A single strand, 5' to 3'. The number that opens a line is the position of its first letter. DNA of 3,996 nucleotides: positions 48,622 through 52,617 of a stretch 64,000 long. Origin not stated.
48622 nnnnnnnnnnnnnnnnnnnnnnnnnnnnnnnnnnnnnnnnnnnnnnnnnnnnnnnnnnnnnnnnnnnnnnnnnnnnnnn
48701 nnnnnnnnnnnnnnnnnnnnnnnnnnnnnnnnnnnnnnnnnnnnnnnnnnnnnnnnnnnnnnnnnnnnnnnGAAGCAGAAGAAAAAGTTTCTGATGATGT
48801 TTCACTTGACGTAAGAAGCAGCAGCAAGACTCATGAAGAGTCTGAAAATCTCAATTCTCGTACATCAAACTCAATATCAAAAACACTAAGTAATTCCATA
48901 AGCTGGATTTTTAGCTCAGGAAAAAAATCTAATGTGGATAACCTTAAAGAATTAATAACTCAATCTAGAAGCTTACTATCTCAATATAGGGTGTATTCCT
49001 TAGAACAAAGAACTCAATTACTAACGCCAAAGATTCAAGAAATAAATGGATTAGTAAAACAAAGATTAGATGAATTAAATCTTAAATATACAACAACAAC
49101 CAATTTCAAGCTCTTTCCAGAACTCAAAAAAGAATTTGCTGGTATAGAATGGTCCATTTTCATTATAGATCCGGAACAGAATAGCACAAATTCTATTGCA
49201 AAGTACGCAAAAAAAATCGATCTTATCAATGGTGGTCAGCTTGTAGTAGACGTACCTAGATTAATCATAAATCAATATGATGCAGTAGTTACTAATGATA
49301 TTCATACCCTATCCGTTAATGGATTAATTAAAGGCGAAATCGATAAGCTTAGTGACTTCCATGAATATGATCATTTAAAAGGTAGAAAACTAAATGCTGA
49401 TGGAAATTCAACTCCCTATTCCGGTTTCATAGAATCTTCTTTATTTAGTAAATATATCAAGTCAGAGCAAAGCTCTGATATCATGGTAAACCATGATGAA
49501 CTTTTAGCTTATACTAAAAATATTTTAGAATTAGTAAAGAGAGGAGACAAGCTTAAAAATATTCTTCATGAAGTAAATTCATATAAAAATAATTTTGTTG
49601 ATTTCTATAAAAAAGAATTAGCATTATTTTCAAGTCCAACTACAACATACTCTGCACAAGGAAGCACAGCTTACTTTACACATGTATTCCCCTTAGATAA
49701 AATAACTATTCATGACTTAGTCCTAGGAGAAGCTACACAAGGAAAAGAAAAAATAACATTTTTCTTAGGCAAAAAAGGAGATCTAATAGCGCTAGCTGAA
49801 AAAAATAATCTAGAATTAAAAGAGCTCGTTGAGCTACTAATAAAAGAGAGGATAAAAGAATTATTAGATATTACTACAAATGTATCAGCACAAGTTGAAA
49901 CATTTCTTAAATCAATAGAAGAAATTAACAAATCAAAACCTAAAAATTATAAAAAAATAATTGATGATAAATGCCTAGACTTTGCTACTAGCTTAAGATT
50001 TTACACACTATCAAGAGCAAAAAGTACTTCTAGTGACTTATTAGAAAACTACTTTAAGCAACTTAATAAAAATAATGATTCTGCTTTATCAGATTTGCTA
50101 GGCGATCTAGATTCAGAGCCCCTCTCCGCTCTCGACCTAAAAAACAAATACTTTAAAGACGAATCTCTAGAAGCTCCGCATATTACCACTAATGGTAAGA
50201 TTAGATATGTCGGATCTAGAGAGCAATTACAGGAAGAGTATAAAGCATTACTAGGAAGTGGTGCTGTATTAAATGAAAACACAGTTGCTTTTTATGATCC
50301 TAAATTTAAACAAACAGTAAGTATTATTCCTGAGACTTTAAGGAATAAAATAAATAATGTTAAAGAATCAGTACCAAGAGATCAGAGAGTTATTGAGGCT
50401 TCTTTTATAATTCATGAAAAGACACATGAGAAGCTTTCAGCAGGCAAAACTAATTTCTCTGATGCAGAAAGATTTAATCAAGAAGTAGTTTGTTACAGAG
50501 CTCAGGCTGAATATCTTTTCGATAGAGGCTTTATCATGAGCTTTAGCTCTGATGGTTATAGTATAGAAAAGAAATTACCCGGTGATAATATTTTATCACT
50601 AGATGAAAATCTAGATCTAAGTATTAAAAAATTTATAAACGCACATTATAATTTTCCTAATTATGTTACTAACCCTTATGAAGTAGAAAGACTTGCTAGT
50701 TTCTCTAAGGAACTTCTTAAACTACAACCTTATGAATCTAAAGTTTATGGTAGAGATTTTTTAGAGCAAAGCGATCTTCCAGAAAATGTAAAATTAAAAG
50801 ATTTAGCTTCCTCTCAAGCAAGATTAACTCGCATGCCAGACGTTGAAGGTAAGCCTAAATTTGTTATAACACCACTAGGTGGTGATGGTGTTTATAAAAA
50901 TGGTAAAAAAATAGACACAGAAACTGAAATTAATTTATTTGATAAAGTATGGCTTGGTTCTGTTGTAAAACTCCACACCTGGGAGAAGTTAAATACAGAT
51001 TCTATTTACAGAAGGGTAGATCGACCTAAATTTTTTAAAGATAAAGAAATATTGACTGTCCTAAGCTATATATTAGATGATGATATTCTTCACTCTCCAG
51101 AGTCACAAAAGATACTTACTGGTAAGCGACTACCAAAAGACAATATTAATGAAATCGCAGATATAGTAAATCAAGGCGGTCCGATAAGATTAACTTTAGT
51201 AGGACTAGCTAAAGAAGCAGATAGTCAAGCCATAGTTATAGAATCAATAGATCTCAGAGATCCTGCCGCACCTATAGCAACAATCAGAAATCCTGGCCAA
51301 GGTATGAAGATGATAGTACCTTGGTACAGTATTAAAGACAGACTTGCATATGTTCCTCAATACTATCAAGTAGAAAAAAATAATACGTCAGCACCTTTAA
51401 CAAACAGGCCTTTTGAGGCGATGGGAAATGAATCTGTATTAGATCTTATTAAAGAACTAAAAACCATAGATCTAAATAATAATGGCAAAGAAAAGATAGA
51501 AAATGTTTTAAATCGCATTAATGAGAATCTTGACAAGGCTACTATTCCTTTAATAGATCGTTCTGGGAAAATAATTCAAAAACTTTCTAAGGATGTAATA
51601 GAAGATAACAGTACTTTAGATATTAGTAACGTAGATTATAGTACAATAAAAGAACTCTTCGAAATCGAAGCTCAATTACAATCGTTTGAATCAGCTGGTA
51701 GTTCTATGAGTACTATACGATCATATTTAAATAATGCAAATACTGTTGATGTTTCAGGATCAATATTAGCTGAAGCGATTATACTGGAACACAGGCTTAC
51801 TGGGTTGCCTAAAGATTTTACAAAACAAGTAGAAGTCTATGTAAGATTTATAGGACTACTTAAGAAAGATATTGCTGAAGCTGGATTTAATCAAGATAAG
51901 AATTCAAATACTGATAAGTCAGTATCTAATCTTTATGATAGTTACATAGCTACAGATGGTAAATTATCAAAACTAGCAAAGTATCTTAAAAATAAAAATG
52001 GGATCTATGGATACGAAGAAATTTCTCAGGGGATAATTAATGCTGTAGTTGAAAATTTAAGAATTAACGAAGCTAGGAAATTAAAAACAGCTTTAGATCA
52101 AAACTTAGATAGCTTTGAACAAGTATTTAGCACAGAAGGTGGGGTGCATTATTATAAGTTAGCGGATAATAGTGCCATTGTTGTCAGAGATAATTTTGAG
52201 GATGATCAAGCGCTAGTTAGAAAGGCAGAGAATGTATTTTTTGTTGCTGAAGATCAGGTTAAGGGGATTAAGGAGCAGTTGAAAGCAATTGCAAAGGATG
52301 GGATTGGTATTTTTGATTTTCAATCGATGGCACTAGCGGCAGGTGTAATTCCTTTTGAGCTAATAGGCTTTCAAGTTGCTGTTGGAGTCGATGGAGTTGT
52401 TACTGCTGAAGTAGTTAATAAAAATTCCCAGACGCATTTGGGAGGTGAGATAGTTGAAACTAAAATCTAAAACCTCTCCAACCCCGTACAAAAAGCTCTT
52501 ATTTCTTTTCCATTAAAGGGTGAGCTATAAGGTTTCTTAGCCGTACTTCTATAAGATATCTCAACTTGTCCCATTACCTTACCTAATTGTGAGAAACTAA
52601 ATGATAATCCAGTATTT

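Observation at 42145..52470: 3441-aa giant protein with two HExxH motifs in matching contexts and no secretion signal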

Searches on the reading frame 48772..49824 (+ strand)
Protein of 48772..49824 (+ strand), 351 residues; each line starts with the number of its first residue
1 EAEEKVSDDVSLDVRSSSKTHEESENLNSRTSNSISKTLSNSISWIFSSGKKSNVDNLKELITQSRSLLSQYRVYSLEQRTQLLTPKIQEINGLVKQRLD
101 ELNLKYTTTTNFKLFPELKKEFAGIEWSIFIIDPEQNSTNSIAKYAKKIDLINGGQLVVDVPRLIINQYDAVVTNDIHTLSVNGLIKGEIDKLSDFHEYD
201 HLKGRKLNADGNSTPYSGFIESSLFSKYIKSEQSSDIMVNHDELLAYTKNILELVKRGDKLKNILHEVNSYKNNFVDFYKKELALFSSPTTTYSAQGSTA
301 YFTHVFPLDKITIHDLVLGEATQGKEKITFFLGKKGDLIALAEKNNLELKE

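Call 31: search_protein_families(library=pfam, proteins=[window:48772-49824:+], max_evalue=10)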
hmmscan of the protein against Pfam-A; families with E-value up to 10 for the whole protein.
window:48772-49824:+ (351 aa): 2 families
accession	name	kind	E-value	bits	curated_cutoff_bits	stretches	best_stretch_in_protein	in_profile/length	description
PF13610.12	DDE_Tnp_IS240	-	0.02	15.5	27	1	223-276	46-99/139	DDE domain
PF05000.22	RNA_pol_Rpb1_4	-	0.049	14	24.8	1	17-62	21-69/107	RNA polymerase Rpb1, domain 4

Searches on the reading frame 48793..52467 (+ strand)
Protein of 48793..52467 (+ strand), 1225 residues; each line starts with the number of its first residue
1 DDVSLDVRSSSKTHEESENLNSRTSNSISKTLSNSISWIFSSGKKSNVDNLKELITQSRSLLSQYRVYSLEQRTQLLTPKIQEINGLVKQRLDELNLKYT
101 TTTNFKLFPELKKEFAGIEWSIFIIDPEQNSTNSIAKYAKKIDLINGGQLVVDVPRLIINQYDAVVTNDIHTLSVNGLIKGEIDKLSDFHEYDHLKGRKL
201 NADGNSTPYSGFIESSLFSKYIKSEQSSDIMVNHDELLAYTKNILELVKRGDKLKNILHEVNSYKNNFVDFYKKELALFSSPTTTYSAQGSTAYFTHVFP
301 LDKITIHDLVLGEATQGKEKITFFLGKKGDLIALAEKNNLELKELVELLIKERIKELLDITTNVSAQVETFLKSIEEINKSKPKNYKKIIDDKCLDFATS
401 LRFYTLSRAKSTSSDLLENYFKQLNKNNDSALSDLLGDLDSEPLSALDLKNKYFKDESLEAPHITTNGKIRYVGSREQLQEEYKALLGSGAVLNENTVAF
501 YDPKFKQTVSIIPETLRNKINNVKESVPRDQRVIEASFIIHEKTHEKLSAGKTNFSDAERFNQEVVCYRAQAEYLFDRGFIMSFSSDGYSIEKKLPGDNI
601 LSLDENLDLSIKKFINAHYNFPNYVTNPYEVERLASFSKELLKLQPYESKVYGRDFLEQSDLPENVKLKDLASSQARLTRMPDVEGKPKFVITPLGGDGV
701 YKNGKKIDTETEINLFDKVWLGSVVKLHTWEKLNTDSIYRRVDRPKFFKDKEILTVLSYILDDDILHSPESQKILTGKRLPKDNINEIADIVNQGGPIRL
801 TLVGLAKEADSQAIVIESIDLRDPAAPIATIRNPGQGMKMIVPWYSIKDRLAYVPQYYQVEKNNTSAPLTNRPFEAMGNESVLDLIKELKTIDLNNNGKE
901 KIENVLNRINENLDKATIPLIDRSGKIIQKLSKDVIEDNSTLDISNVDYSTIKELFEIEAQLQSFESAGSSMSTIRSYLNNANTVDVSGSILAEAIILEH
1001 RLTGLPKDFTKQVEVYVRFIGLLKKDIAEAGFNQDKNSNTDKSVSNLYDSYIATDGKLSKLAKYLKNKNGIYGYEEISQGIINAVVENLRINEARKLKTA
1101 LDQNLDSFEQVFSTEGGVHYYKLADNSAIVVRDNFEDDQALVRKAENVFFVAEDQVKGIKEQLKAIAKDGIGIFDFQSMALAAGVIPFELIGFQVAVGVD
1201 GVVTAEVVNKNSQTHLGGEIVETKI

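Call 102: find_related_loci(query=window:48793-52467:+, collection=viral_contigs, flank=5000)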
Query window:48793-52467:+ (1225 aa) in viral_contigs; peptide patterns used: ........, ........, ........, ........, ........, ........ (x = any residue, [..] = any of these).
7 stretches matched a pattern, but none encodes a relative of the query by tblastn (E <= 1e-3).
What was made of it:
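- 48793..52467 (+): Lineage-specific C-terminal extension (aa 2217-3441). It starts with a Ser/Asn-rich linker (aa 2217-2270). No hits in IMG/VR (call 102).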

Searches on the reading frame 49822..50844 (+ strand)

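Call 31: search_protein_families(library=pfam, proteins=[window:49822-50844:+], max_evalue=10)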
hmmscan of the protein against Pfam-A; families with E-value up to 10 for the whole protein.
window:49822-50844:+ (341 aa): 2 families
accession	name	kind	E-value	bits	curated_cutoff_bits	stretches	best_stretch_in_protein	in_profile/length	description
PF07697.16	7TMR-HDED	-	0.39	11.1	27.6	1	16-206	44-218/224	7TM-HD extracellular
PF25464.1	DUF7900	-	3.4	8.8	27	0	8-50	21-64/97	Domain of unknown function (DUF7900)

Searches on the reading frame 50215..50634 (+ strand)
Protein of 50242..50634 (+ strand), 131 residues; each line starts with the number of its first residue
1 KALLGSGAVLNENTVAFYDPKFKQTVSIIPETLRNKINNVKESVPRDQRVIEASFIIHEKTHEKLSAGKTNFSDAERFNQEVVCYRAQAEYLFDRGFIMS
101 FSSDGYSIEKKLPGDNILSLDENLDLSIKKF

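Call 75: search_solved_structures(query=A6, max_evalue=10, show_alignments=3)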
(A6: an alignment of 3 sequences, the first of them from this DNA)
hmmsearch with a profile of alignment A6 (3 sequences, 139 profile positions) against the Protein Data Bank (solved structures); distinct sequences matched with E-value up to 10: 0.

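Call 116: search_dna_similar(query=window:50242-50634:+, collection=plasmids, mode=protein, max_evalue=10, max_rows=15)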
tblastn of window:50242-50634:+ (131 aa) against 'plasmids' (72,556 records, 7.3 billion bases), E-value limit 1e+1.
Records with a match: 3; places in all: 3; records where one place covers at least 80% of the query: 0.
Best place of each record, by identity: <60% 3.
By first word of the organism name: Phyllobacterium 2; Priestia 1.
By predicted mobility (MOB-suite, as given by PLSDB): non-mobilizable 2; mobilizable 1.
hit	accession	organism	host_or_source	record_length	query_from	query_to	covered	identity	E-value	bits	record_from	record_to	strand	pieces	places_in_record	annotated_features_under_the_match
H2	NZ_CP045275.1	Priestia megaterium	pure culture,Paper surface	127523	45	111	51%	32.5%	8e+0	33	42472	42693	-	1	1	none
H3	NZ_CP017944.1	Phyllobacterium zundukense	Oxytropis triphylla,cell culture,root ...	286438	38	93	43%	33.3%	1e+1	33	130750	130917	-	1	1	bioB: biotin synthase BioB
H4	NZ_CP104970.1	Phyllobacterium zundukense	Vicia costata,cell culture,root nodule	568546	49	93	34%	37.8%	7e+0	34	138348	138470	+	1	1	bioB: biotin synthase BioB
